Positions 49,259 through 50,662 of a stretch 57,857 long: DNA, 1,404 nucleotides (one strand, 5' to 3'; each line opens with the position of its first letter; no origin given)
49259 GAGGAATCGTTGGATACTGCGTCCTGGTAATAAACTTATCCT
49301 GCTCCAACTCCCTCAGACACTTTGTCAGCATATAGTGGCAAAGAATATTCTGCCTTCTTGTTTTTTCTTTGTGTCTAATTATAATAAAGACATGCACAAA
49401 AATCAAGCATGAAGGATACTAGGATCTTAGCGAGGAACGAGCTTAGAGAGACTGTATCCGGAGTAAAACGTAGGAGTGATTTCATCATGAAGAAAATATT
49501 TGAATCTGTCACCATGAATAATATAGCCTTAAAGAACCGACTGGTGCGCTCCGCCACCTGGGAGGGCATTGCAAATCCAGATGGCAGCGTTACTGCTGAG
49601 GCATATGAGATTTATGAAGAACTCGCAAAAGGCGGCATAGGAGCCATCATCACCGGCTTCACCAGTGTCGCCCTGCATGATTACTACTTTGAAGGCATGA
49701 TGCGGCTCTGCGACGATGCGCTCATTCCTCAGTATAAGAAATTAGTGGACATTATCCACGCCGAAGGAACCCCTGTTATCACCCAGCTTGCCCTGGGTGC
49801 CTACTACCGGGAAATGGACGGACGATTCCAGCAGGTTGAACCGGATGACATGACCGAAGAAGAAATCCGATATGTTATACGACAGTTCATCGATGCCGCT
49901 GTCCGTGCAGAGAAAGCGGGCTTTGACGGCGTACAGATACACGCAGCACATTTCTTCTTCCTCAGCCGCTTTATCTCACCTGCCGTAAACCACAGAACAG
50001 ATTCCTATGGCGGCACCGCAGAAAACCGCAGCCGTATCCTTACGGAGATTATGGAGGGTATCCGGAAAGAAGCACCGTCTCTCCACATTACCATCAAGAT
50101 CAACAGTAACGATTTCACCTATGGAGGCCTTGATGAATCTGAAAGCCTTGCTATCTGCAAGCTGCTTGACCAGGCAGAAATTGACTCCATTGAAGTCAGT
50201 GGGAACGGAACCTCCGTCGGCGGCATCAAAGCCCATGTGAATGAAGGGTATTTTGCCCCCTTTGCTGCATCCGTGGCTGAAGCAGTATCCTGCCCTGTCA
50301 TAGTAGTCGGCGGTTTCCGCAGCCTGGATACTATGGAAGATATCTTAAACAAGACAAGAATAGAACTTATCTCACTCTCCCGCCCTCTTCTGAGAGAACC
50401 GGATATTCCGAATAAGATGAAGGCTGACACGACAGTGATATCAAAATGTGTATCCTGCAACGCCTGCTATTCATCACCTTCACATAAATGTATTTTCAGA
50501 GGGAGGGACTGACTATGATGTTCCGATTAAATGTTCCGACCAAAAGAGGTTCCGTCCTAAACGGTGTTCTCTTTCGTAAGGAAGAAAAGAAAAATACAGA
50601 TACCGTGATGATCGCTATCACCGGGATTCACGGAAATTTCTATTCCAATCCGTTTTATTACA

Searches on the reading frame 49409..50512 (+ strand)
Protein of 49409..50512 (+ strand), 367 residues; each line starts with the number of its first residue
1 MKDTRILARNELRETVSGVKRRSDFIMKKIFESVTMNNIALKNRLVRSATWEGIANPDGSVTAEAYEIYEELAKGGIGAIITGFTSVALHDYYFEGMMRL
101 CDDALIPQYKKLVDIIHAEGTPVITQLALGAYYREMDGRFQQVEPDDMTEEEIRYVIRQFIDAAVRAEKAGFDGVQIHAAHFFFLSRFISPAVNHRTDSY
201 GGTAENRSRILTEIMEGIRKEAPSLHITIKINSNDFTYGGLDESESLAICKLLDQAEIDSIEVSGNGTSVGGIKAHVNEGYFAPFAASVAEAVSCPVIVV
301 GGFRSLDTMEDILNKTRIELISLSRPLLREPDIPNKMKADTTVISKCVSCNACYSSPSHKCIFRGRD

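Call 65: search_protein_families(library=pfam, proteins=[window:49409-50512:+], max_evalue=1e-8)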
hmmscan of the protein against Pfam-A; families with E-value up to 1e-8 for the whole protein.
window:49409-50512:+ (367 aa): 1 family
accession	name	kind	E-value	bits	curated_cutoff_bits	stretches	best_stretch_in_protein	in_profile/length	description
PF00724.26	Oxidored_FMN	-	3.3e-52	178.3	27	1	29-339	1-337/342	NADH:flavin oxidoreductase / NADH oxidase family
